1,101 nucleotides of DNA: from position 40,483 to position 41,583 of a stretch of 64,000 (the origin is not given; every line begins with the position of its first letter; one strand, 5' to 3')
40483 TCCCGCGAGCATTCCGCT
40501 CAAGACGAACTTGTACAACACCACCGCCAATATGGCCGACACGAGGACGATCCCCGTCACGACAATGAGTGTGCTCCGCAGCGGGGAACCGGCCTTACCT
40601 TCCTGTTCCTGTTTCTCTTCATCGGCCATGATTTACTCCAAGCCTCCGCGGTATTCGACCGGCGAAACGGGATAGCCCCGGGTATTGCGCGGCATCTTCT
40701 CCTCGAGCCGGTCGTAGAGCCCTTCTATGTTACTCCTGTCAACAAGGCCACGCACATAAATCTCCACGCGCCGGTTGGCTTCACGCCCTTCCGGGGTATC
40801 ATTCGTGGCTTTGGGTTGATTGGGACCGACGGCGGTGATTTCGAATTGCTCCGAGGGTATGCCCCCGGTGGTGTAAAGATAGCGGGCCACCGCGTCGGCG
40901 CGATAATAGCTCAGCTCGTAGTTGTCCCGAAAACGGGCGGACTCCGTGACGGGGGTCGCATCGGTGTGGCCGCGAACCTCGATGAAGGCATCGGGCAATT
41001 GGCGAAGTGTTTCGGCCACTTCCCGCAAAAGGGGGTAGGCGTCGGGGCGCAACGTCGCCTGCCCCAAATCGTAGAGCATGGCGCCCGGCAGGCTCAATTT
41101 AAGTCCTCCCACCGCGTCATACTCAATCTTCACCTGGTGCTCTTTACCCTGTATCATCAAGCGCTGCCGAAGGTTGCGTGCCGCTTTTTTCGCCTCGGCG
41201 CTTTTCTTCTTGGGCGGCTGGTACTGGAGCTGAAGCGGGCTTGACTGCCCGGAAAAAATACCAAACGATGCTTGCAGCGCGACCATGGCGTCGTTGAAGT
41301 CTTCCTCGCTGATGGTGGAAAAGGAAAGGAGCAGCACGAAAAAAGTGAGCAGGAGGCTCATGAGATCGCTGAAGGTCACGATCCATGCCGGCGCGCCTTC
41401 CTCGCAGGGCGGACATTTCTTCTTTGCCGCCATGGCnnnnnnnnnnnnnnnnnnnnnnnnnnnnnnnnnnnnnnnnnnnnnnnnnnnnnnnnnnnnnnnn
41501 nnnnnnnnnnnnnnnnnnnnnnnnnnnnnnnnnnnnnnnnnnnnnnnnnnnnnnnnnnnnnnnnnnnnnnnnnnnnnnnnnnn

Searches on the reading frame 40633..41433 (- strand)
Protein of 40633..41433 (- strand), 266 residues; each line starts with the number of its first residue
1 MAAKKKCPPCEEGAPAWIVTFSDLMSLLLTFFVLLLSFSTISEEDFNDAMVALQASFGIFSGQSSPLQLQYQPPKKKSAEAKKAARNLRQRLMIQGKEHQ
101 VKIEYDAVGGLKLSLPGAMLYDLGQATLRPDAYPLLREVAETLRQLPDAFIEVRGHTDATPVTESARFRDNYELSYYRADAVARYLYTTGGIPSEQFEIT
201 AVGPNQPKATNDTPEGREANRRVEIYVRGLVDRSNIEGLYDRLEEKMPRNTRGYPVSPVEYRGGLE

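Call 11: search_protein_families(library=pfam, proteins=[window:40633-41433:-], max_evalue=0.001)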
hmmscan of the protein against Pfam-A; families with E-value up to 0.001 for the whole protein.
window:40633-41433:- (266 aa): 2 families
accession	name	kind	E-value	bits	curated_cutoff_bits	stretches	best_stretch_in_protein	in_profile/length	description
PF00691.25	OmpA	-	1.7e-19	70.4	27.2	1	121-221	2-98/98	OmpA family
PF13677.11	MotB_plug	-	1.3e-16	60.4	24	1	4-57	4-58/58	Membrane MotB of proton-channel complex MotA/MotB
